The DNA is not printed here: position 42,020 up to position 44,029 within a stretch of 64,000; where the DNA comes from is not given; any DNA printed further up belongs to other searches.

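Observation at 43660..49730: ~6 kb of tandem PKD-like coding repeats with near-identical 534-bp higher-order copies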

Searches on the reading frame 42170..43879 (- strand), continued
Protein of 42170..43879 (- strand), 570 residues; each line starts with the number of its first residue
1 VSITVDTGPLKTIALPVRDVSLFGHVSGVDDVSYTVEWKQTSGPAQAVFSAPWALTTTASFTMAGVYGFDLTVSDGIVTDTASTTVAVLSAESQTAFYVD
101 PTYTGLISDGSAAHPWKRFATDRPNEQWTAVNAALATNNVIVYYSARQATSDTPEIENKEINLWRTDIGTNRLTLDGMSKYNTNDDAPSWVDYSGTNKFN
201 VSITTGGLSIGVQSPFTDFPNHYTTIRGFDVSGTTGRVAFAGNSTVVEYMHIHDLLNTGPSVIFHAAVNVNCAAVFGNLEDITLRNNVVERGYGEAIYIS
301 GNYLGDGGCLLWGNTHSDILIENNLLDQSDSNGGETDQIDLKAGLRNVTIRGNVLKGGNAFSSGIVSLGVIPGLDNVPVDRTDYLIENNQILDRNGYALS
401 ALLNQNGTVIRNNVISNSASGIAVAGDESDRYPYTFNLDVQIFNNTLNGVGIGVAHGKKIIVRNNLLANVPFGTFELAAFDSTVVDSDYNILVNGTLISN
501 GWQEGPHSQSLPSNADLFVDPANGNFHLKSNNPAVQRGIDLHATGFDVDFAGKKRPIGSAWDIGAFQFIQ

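Call 39: predict_structure(alignment_id=A1)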
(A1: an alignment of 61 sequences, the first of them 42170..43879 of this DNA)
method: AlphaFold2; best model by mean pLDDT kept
length: 570 residues; sequences in the alignment: 61
mean_pLDDT: 93.6   pTM: 0.95
mean pLDDT of the five models: 93.6, 93.4, 93.2, 92.8, 92.7
residues with pLDDT >= 90: 478; 70-90: 76; 50-70: 15; < 50: 1
segments of 3 or more residues with pLDDT < 50: none
pLDDT, mean of each block of 10 residues (from residue 1): 93 98 93 93 98 98 99 96 99 98 97 96 89 98 98 95 94 98 98 97 88 85 97 93 98 94 94 94 98 97 83 95 97 96 97 97 95 74 96 94 93 96 77 76 97 94 96 91 93 80 93 91 94 95 94 92 93
secondary structure, 60 per line:
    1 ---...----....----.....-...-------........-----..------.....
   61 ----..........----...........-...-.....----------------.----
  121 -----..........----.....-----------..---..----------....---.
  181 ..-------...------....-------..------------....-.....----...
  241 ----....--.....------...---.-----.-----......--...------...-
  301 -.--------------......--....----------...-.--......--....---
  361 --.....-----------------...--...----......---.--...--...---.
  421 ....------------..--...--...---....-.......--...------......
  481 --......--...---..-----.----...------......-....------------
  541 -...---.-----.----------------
elements in order: E4-6 E11-14 E19-23 E25-27 E35-42 E56-60 E65-74 E79-89 E95-99 H126-135 E140-144 E173-176 E180-182 E190-192 E199-202 E224-227 E229-233 E238-240 E245-248 E251-255 E262-264 E280-285 E288-290 E297-299 E317-322 E325-328 E339-341 E346-351 E354-357 E363-367 E385-387 E390-392 E397-402 E409-411 E414-416 E420-424 E441-443 E446-448 E452-455 E457-463 E466-468 E475-480 E483-488 E491-493 E509-511 E518-520 E525-528
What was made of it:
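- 42170..43612 (-): C-terminal right-handed parallel beta-helix domain (481 aa), presumed carbohydrate-active, ending in a tail like a choice-of-anchor-Q domain. There is no C-terminal sorting signal. AlphaFold2 model: pLDDT 93.6, pTM 0.95, all-beta (call 39).
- On Right-handed parallel beta-helix (pectin-lyase fold) carbohydrate-active proteins: The model is confident (pLDDT 93.6, pTM 0.95) and made of short strands in successive coils (call 39).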

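Call 41: fold_search(model_id=the predicted structure, library=pdb)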
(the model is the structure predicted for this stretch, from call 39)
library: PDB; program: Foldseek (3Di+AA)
matches with E <= 10: 1718; with E <= 0.001: 3
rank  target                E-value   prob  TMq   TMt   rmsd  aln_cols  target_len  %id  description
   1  2yrl_MODEL_1_A        3.9e-05  1.00  0.14  0.72   2.4        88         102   30  Solution structure of the PKD domain from KIAA 1837 protein (released 2007-10-02)
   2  2e7m_MODEL_1_A        3.0e-04  1.00  0.15  0.71   1.8        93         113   28  Solution structure of the PKD domain (329-428) from human KIAA0319 (released 2007-07-17)
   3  9qrm_B                7.7e-04  1.00  0.34  0.34   8.0       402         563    9  X-ray structure of Kp32gp38 in complex with K21 pyr5 (released 2025-09-03)
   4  6jcq_R                1.1e-03  1.00  0.14  0.75   2.6        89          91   24  AAV1 in complex with AAVR (released 2019-10-23)
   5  6ihb_R                1.5e-03  1.00  0.14  0.73   2.6        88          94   23  Adeno-Associated Virus 2 in complex with AAVR (released 2019-03-20)
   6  2uve_B                1.8e-03  0.91  0.27  0.27  16.3       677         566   12  Structure of Yersinia enterocolitica Family 28 Exopolygalacturonase (released 2007-05-08)
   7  7kpn_Z                2.2e-03  1.00  0.13  0.75   2.0        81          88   21  Adeno-associated virus serotype 5 in complex with the cellular receptor AAVR at 2.5 Angstroms resolution, AAV5 AAVR (released 2020-12-16)
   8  6nz0_Z                2.3e-03  1.00  0.14  0.74   2.9        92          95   24  Cryo-EM structure of AAV-2 in complex with AAVR PKD domains 1 and 2 (released 2019-06-12)
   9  6jcs_R                2.6e-03  1.00  0.14  0.70   3.4        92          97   20  AAV5 in complex with AAVR (released 2019-08-14)
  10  7wqp_R                3.9e-03  1.00  0.13  0.72   3.0        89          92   22  Adeno-associated virus serotype PHP.eB in complex with AAVR (released 2022-06-15)
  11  1gl4_B                5.3e-03  1.00  0.13  0.65   3.6        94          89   19  Nidogen-1 G2/Perlecan IG3 Complex (released 2001-11-28)
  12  2x6x_A                6.1e-03  0.93  0.26  0.25  12.4       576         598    9  Tailspike protein mutant D339N of E.coli bacteriophage HK620 in complex with hexasaccharide (released 2011-03-02)
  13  9jzp_A                7.3e-03  0.99  0.12  0.25  13.7       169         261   15  Crystal structure of Nir2 C-terminal domain (released 2025-10-15)
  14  5o5i                  8.7e-03  1.00  0.13  0.67   4.0        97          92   13  Robo1 Ig5 (released 2018-01-17)
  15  6a77_A                9.1e-03  1.00  0.13  0.67   4.1        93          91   14  Crystal structure of the fifth immunoglobulin domain (Ig5) of human Robo1 in complex with the Fab fragment of murine m (released 2019-01-30)
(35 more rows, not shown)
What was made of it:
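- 43613..43879 (-): Unit 23: the family-typical (type-B) PKD domain that precedes the beta-helix in nearly all homologues. In the AlphaFold model this domain superposes on KIAA0319/AAVR PKD domains (call 41).
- On K319L-like PKD domain (PF22352): Unit 23 in the AlphaFold model (pLDDT 93-99) matches 2yrl, 2e7m and AAVR PKD domains, probability 1.0, target-normalised TM 0.70-0.75 (calls 39, 41).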

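Call 42: search_solved_structures(query=A1, max_evalue=0.01)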
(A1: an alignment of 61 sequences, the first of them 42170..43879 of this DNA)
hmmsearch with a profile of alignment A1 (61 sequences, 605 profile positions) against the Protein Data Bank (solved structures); distinct sequences matched with E-value up to 0.01: 18.
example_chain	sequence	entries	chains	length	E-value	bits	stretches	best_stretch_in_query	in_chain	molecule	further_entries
6nz0_Z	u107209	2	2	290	2.8e-19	71.8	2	24-120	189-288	Dyslexia-associated protein KIAA0319-like protein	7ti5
2yrl_A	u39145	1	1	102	7e-14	54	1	28-120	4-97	KIAA1837 protein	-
9rx2_A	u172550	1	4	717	8e-11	43.9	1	350-560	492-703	Parallel beta-helix repeat protein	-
7kpn_Z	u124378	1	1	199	2.7e-08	35.6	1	37-119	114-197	Dyslexia-associated protein KIAA0319-like protein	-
8yk2_B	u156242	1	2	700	1.1e-05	27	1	408-479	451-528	Alpha-galactosidase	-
8yk3_A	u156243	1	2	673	1.3e-05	26.7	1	408-479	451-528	Alpha-galactosidase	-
2e7m_A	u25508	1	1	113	4.6e-05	24.9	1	28-121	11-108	Protein KIAA0319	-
8yk1_A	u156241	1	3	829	5.1e-05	24.7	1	408-479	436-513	Alpha-galactosidase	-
7jw4_A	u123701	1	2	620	0.00012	23.5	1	378-533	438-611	Glycoside hydrolase family 110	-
7jwf_A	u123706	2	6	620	0.00012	23.5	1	378-533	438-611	Glycoside hydrolase family 110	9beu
9p4n_R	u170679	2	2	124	0.00093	20.6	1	32-119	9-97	Dyslexia-associated protein KIAA0319-like protein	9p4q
7wjx_R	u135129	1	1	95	0.0012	20.2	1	37-116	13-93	Dyslexia-associated protein KIAA0319-like protein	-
6ihb_R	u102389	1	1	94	0.0013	20.1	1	37-116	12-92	Dyslexia-associated protein KIAA0319-like protein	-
6jcq_R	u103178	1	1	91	0.0015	19.9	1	39-116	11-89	Dyslexia-associated protein KIAA0319-like protein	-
2pyg_A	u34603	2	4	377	0.0019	19.6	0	402-477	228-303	Poly(beta-D-mannuronate) C5 epimerase 4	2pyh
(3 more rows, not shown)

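Call 44: search_protein_families(library=phrogs, proteins=[window:42170-43879:-, P0010], max_evalue=0.001)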
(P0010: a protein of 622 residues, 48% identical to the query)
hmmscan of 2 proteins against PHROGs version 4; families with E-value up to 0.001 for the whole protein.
window:42170-43879:- (570 aa): 0 families

P0010 (622 aa): 0 families
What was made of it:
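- Tried and rejected: PHROGs gave no hit (call 44).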

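Call 51: search_protein_representatives(protein=window:42170-43612:-)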
Query: 481 residues. Proteins with E-value up to 0.001 (for the whole library): 1342; up to 1e-10: 294; up to 1e-30: 124. The best 150 are listed.
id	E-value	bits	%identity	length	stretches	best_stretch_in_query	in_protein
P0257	2.7e-159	547.3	58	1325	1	1-454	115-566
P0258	1.4e-138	479.1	55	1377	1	2-480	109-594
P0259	5.5e-135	467.2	52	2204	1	1-480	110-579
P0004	5.5e-131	454.0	53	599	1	2-478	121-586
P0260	1.7e-130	452.4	53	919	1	1-479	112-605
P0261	2.2e-130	452.0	53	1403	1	2-479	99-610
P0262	8.9e-129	446.7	50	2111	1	3-479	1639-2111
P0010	1.0e-123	430.0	49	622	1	1-480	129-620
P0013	9.2e-121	420.3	49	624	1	3-479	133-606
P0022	5.6e-112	391.3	50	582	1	1-478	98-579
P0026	3.4e-110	385.4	47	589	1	2-478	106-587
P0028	1.4e-109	383.4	47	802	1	1-478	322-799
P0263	1.9e-109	382.9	45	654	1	1-479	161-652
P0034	2.1e-107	376.2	49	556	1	3-443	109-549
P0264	2.1e-106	372.9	46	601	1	2-478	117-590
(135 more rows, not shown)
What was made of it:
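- The exhaustive search found 1,342 relatives, again mostly 480-700 aa (call 51).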

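Call 52: search_protein_families(library=pfam, proteins=[P0262, P0259, P0257, P0258, P0261, P0260], max_evalue=0.0001)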
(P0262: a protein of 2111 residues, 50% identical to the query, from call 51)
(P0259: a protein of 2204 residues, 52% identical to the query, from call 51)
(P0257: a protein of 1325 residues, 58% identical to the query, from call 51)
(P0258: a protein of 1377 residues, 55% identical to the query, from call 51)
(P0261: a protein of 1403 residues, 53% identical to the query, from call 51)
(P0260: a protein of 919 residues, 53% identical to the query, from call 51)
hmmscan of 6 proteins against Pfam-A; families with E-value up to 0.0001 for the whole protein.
P0262 (2111 aa): 9 families
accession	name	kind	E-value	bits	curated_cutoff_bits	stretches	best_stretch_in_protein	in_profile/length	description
PF22352.2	K319L-like_PKD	-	3.2e-103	338.4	27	10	1459-1541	1-83/84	K319L-like, PKD domain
PF18911.6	PKD_4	-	2.1e-35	121.1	27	0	1452-1530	1-71/85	PKD domain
PF00801.26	PKD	-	1.3e-33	115.2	23.5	1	1460-1540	6-78/80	PKD domain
PF18981.6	InlK_D3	-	2.1e-11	44.2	25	0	759-788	45-74/75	Internalin K domain (D3/D4)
PF07691.17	PA14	-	4.1e-09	36.8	24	0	1233-1267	55-91/147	PA14 domain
PF17963.7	Big_9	-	7.1e-09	36.9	23.6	0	1077-1163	1-87/89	Bacterial Ig domain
PF20536.3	DUF6751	-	3.6e-08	33.9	27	0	1208-1258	22-72/113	Family of unknown function (DUF6751)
PF00791.26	ZU5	-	1.8e-05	25.4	21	1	483-552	7-80/97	ZU5 domain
PF05048.19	NosD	-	8.7e-05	22.5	23.6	0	1868-2046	3-172/212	Periplasmic copper-binding protein (NosD)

P0259 (2204 aa): 4 families
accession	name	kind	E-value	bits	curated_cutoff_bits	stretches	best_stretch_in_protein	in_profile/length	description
PF17957.7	Big_7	-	5e-15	56.3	24.1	1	1629-1697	1-70/70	Bacterial Ig domain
PF13229.12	Beta_helix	-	1e-11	45.2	25.9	1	396-491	55-148/158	Right handed beta helix region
PF22352.2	K319L-like_PKD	-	1.2e-11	44.9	27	1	27-108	1-84/84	K319L-like, PKD domain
PF05048.19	NosD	-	2.4e-09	37.4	23.6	2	293-459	42-173/212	Periplasmic copper-binding protein (NosD)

P0257 (1325 aa): 5 families
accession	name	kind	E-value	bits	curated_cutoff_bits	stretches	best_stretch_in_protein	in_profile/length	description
PF22352.2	K319L-like_PKD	-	1e-29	102.8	27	3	698-778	1-84/84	K319L-like, PKD domain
PF18911.6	PKD_4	-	7.2e-16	58.5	27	2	587-671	3-81/85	PKD domain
PF00801.26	PKD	-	3.7e-09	36.9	23.5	0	595-673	8-80/80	PKD domain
PF13229.12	Beta_helix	-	2.1e-08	34.4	25.9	0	304-451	31-146/158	Right handed beta helix region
PF18981.6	InlK_D3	-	1.9e-05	25.1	25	0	644-673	44-73/75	Internalin K domain (D3/D4)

P0258 (1377 aa): 6 families
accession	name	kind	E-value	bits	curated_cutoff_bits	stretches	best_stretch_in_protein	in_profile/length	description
PF17957.7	Big_7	-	2.3e-45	153.6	24.1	3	797-865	1-70/70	Bacterial Ig domain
PF13229.12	Beta_helix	-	2e-15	57.2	25.9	1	307-492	11-157/158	Right handed beta helix region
PF22352.2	K319L-like_PKD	-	1.3e-12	48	27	1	25-106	1-84/84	K319L-like, PKD domain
PF13750.12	Big_3_3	-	7.1e-08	32.7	27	0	652-725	3-76/157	Bacterial Ig-like domain (group 3)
PF19077.6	Big_13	-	2.4e-07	31.6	27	0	660-689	71-100/102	Bacterial Ig-like domain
PF18911.6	PKD_4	-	3.7e-06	27.3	27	1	19-106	2-83/85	PKD domain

P0261 (1403 aa): 3 families
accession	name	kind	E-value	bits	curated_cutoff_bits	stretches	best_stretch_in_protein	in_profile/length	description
PF17957.7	Big_7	-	7.1e-17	62.3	24.1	1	829-897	1-70/70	Bacterial Ig domain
PF13229.12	Beta_helix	-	4.8e-10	39.7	25.9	2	325-453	22-144/158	Right handed beta helix region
PF22352.2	K319L-like_PKD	-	1e-08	35.5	27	1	16-96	2-84/84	K319L-like, PKD domain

P0260 (919 aa): 4 families
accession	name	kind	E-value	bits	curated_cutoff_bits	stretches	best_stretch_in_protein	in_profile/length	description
PF22352.2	K319L-like_PKD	-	2.9e-08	34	27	1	35-110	7-84/84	K319L-like, PKD domain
PF01471.23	PG_binding_1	-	1e-07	32.5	23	1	852-890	1-38/57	Putative peptidoglycan binding domain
PF13229.12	Beta_helix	-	1.3e-07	31.8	25.9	2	421-522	55-149/158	Right handed beta helix region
PF00041.27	fn3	-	2.4e-05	24.9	25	1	646-718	4-73/84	Fibronectin type III domain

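Call 57: find_encoding_contigs(protein=P0262, flank=8000, max_places=2)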
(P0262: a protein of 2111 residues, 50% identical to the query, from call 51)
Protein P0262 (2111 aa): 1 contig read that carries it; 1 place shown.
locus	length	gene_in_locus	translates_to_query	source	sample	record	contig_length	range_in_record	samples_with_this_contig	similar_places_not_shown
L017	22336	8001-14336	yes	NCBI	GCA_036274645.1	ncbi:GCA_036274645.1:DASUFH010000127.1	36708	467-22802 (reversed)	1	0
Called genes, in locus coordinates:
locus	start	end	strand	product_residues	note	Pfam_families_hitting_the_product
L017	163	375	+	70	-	-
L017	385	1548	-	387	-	PF01041:DegT_DnrJ_EryC1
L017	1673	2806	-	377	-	PF13480:Acetyltransf_6, PF02388:FemAB (weak)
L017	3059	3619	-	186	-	-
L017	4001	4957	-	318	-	PF01073:3Beta_HSD, PF01370:Epimerase, PF02719:Polysacc_synt_2, PF04321:RmlD_sub_bind, PF05368:NmrA, PF07993:NAD_binding_4, PF13460:NAD_binding_10, PF16363:GDP_Man_Dehyd, +2 more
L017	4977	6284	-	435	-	PF03721:UDPG_MGDP_dh_N, PF00984:UDPG_MGDP_dh, PF03720:UDPG_MGDP_dh_C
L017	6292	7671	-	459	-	PF13439:Glyco_transf_4, PF13579:Glyco_trans_4_4, PF00534:Glycos_transf_1, PF13692:Glyco_trans_1_4, PF13524:Glyco_trans_1_2 (weak)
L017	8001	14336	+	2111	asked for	PF19410:DUF5980 (faint), PF17963:Big_9 (faint), PF18911:PKD_4 (faint), PF22352:K319L-like_PKD, PF22352:K319L-like_PKD (weak), PF22352:K319L-like_PKD, PF00801:PKD (weak), PF22352:K319L-like_PKD, +3 more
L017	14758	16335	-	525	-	PF03023:MurJ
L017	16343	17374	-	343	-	PF13439:Glyco_transf_4, PF13579:Glyco_trans_4_4, PF13692:Glyco_trans_1_4, PF00534:Glycos_transf_1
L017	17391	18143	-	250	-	PF13489:Methyltransf_23, PF13847:Methyltransf_31 (faint), PF08241:Methyltransf_11, PF08242:Methyltransf_12, PF13649:Methyltransf_25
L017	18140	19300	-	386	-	PF13439:Glyco_transf_4, PF13579:Glyco_trans_4_4, PF00534:Glycos_transf_1, PF13692:Glyco_trans_1_4, PF13524:Glyco_trans_1_2 (faint)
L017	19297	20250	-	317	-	PF01522:Polysacc_deac_1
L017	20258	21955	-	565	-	-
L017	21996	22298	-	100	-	-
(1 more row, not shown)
